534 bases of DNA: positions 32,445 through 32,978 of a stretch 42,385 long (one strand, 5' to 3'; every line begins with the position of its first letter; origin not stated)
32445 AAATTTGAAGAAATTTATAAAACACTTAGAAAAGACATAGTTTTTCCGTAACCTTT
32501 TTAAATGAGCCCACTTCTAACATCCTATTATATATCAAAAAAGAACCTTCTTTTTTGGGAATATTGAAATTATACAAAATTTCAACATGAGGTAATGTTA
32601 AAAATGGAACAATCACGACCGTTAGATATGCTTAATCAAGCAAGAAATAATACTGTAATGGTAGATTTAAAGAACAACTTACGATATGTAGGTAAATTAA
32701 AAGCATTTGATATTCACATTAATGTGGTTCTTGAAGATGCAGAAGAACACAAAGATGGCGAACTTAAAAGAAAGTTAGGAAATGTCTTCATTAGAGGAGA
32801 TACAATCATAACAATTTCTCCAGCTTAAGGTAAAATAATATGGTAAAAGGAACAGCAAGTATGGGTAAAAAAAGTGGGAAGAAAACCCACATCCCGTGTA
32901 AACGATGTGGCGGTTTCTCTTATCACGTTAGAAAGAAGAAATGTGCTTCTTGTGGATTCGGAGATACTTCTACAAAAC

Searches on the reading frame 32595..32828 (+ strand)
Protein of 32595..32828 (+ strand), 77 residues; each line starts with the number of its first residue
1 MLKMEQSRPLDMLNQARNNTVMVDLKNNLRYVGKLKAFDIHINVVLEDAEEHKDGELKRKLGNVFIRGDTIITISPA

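Call 3: search_protein_families(library=pfam, proteins=[window:32595-32828:+], max_evalue=1)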
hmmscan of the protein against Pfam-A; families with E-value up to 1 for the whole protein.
window:32595-32828:+ (77 aa): 3 families
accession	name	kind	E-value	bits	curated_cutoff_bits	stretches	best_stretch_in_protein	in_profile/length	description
PF01423.28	LSM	-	2e-22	79.1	23.4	1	12-76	2-66/66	LSM domain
PF17209.9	Hfq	-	0.032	14.3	27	1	12-50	5-44/64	Hfq protein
PF14438.12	SM-ATX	-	0.15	12.7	29.8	1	19-54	14-51/81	Ataxin 2 SM domain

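Call 4: search_protein_families(library=ncbifam, proteins=[window:32595-32828:+], max_evalue=1)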
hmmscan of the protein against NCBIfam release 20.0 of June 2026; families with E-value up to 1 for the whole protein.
window:32595-32828:+ (77 aa): 1 family
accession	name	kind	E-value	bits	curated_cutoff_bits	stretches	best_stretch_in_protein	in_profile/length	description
NF001963.0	PRK00737.1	equivalog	5.2e-29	100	101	1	6-76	2-72/74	small nuclear ribonucleoprotein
